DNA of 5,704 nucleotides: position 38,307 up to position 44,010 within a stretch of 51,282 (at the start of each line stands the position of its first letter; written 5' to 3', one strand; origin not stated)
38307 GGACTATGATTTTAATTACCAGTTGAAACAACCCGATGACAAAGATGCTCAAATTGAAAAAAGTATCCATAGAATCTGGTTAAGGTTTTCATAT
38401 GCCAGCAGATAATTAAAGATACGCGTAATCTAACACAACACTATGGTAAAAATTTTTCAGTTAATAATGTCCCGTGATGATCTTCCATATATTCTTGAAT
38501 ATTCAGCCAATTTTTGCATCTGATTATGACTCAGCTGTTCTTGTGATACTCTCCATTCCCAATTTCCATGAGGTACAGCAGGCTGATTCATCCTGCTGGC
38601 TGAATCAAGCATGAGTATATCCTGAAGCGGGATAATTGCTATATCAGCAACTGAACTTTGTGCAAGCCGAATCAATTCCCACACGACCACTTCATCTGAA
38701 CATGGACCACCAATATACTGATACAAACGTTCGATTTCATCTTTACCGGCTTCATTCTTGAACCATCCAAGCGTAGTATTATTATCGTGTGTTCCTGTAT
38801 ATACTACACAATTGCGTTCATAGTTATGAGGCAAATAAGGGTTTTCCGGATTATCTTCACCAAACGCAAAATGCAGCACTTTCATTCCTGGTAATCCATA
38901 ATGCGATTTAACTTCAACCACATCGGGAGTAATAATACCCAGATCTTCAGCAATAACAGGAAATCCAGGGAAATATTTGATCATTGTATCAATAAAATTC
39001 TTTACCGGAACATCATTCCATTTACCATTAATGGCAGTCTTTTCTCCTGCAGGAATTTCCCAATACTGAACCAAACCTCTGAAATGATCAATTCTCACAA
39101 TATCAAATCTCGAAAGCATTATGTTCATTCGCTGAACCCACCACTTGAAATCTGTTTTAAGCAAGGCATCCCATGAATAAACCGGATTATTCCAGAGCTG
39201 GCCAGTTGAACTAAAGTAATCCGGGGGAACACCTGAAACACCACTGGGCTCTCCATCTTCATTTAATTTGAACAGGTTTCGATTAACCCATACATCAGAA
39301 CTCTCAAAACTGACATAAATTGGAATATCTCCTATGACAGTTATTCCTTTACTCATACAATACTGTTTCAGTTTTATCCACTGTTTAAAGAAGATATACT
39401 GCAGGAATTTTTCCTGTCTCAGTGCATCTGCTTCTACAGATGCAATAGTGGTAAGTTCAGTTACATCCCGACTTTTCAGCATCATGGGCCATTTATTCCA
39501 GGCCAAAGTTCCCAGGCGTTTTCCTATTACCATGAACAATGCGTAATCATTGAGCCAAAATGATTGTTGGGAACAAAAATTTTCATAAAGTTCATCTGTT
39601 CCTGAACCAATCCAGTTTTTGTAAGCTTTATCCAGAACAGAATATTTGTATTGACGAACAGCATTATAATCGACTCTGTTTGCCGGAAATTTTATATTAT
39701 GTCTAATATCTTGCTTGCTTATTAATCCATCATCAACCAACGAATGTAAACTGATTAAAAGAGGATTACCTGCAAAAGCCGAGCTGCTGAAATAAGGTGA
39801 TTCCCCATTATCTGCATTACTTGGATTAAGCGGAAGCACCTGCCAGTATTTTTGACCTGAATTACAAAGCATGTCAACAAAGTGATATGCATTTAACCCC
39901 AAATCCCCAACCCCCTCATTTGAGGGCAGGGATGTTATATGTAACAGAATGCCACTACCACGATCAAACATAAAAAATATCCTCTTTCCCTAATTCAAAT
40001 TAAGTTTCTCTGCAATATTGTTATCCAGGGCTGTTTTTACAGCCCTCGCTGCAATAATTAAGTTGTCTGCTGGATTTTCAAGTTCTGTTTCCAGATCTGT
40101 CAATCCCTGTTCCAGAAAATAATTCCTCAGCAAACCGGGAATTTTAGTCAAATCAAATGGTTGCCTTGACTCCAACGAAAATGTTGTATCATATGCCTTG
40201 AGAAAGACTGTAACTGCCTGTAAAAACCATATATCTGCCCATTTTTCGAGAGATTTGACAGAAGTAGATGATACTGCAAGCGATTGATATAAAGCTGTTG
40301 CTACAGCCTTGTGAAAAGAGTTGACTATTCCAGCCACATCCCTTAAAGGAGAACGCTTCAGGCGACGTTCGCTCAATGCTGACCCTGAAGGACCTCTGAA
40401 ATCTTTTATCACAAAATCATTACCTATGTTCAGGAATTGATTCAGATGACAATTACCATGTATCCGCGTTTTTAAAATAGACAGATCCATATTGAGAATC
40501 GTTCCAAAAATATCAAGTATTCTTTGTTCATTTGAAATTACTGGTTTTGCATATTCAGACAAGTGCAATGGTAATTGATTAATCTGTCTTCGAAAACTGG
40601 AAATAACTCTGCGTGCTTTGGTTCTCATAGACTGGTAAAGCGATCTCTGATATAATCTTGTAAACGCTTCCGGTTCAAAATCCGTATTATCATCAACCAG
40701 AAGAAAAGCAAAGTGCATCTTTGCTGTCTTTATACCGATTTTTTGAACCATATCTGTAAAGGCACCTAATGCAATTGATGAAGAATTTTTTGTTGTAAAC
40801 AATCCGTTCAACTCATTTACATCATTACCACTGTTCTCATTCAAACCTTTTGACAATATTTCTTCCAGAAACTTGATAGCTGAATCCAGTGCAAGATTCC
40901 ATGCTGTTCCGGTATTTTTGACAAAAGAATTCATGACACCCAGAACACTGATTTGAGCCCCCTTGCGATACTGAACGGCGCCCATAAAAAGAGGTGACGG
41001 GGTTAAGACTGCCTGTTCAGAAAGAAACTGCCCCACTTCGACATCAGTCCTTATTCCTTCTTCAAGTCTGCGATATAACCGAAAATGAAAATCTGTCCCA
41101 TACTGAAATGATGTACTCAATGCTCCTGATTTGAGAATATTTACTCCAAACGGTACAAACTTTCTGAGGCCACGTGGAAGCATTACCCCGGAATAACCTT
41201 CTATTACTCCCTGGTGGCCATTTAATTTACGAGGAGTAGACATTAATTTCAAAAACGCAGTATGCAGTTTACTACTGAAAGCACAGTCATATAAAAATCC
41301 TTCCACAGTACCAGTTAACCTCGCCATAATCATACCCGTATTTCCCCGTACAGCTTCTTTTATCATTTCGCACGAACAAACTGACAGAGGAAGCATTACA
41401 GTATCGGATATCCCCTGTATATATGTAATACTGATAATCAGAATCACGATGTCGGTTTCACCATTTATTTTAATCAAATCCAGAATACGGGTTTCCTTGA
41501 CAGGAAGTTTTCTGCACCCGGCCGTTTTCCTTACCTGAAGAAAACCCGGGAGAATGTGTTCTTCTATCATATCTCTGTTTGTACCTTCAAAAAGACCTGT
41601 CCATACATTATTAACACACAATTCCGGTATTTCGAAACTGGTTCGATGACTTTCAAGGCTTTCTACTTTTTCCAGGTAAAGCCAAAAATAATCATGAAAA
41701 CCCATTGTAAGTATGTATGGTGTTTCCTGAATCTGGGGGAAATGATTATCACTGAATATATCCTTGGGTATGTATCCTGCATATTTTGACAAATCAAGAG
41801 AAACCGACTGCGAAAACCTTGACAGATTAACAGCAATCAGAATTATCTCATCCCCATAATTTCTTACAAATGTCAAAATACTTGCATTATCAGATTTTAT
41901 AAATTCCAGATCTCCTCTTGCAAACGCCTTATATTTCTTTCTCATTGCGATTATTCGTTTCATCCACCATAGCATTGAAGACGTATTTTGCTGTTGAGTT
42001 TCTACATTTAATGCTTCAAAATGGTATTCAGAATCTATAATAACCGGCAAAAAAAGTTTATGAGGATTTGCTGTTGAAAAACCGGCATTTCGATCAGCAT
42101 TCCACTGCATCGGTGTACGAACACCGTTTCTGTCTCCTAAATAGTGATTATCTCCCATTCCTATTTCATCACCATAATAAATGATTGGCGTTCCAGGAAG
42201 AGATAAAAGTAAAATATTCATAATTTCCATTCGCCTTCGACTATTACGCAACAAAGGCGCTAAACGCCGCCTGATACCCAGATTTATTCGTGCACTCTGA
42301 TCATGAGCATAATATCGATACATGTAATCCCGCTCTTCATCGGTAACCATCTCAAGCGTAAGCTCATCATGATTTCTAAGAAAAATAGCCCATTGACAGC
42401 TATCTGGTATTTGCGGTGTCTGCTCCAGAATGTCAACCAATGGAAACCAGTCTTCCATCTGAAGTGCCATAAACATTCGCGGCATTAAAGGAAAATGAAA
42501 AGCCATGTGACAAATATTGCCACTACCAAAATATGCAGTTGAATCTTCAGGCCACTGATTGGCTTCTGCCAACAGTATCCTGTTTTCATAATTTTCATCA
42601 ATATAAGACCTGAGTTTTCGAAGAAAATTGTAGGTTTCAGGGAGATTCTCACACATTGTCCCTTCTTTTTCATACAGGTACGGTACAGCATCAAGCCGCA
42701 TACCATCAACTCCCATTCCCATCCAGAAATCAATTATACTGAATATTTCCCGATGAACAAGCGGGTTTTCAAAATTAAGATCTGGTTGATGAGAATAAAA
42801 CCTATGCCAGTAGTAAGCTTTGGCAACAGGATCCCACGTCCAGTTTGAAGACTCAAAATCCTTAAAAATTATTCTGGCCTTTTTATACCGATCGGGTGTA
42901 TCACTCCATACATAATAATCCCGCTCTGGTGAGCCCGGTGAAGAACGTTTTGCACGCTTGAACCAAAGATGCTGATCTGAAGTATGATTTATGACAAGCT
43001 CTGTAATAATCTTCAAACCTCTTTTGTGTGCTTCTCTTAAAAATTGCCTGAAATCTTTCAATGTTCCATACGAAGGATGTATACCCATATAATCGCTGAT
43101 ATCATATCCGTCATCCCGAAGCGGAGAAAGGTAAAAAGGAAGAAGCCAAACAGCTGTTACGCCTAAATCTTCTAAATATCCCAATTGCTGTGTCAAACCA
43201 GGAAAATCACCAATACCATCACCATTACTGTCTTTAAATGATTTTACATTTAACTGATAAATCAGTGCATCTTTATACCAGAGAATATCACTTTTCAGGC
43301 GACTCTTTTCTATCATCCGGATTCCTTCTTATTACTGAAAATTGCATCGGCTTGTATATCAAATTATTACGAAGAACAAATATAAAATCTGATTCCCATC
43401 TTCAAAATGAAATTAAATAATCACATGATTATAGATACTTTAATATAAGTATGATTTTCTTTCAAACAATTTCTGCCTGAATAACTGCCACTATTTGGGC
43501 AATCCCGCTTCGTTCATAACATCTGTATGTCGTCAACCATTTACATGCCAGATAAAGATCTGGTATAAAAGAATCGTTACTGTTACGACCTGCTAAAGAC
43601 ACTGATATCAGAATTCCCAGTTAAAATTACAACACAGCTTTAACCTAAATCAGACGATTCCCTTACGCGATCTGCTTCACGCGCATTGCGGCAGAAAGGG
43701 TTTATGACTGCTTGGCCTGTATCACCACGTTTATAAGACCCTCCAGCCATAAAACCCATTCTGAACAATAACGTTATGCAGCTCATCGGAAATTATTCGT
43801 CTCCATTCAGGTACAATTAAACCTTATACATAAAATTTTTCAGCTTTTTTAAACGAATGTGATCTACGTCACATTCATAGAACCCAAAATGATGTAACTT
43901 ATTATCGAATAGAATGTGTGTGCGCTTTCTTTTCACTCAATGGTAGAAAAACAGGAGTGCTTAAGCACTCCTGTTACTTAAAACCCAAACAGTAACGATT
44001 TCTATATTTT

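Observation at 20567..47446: Family of diverged, locally GC-enriched noncoding elements (about 90-300 nt) that I cannot match to any known RNA or repeat class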

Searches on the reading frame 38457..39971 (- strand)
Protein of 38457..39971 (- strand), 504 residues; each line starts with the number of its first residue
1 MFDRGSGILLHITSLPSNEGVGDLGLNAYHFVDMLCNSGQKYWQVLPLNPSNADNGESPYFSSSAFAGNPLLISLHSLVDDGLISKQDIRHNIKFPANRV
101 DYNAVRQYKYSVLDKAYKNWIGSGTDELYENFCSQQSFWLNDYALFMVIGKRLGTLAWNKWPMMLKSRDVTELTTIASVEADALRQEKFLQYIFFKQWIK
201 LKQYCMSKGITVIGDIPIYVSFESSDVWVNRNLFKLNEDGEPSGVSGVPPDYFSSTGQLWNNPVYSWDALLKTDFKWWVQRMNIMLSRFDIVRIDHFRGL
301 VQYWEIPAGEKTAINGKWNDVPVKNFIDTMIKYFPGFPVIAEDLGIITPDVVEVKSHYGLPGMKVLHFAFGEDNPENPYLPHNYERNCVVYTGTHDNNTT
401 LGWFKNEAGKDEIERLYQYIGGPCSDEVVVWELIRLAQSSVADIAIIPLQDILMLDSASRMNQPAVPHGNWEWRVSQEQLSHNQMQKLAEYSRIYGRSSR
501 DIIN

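Call 13: search_protein_families(library=pfam, proteins=[window:38457-39971:-])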
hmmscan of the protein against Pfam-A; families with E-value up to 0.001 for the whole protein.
window:38457-39971:- (504 aa): 1 family
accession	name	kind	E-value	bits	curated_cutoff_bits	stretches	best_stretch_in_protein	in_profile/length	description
PF02446.23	Glyco_hydro_77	-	3.8e-170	567.2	25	1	10-480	1-464/465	4-alpha-glucanotransferase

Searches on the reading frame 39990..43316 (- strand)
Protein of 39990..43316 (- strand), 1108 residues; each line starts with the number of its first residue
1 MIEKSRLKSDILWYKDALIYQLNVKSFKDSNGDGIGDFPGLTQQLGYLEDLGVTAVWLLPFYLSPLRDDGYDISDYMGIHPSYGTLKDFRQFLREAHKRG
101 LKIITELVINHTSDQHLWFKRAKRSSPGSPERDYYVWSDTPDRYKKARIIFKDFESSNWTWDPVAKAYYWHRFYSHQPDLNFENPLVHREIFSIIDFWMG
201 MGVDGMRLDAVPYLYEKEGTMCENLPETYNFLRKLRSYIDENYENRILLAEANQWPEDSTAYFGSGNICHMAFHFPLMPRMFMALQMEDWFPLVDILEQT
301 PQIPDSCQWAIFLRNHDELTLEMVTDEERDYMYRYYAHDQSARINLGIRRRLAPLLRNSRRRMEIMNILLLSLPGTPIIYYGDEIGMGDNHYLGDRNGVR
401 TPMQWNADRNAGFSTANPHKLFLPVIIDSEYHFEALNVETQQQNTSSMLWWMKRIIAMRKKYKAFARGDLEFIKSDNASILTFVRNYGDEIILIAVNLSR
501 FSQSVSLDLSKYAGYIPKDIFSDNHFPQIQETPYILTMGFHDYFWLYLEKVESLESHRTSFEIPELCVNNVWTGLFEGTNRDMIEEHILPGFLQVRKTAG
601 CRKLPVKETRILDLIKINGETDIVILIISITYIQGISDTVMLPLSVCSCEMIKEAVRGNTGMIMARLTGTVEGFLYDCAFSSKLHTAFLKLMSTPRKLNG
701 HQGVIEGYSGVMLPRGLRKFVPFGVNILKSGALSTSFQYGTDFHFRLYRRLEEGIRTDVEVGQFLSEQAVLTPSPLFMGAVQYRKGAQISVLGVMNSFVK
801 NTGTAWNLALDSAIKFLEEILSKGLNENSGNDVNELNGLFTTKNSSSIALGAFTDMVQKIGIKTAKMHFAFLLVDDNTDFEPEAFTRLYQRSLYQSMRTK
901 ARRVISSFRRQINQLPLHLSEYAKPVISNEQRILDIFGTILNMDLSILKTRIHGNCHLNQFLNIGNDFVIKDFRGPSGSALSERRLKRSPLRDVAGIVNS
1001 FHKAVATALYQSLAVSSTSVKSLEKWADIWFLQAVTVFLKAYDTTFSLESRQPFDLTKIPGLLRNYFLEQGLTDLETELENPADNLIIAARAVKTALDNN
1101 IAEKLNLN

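Call 13: search_protein_families(library=pfam, proteins=[window:39990-43316:-])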
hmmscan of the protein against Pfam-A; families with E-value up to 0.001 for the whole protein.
window:39990-43316:- (1108 aa): 2 families
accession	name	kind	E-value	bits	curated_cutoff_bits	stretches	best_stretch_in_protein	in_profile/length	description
PF00128.31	Alpha-amylase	-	5.3e-95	319.7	22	1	24-468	4-446/446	Alpha amylase, catalytic domain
PF16657.11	Malt_amylase_C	-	1.7e-21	76.5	27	1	468-545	1-75/75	Maltogenic Amylase, C-terminal domain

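Call 67: find_encoding_contigs(protein=window:39990-43316:-, flank=1500, max_places=10)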
Protein window:39990-43316:- (1108 aa): 3 contigs read that carry it; 2 places shown.
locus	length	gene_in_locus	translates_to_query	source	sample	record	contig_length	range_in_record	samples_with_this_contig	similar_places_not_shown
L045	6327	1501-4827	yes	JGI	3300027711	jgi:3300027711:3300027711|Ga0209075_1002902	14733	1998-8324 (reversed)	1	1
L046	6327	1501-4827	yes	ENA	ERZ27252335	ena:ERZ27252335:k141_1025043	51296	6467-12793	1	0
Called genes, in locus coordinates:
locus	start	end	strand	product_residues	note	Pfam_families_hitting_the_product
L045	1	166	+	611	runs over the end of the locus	PF03781:FGE-sulfatase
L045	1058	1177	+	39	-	-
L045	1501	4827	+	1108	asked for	PF00128:Alpha-amylase, PF16657:Malt_amylase_C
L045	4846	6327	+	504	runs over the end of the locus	PF02446:Glyco_hydro_77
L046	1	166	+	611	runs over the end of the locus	PF03781:FGE-sulfatase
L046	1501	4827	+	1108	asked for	PF00128:Alpha-amylase, PF16657:Malt_amylase_C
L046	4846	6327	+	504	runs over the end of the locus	PF02446:Glyco_hydro_77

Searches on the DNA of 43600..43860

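Call 54: search_rna_families(source=window, start=43600, end=43860, threshold=evalue, max_evalue=10)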
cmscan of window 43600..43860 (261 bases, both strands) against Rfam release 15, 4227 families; matches with E-value up to 10: 0.
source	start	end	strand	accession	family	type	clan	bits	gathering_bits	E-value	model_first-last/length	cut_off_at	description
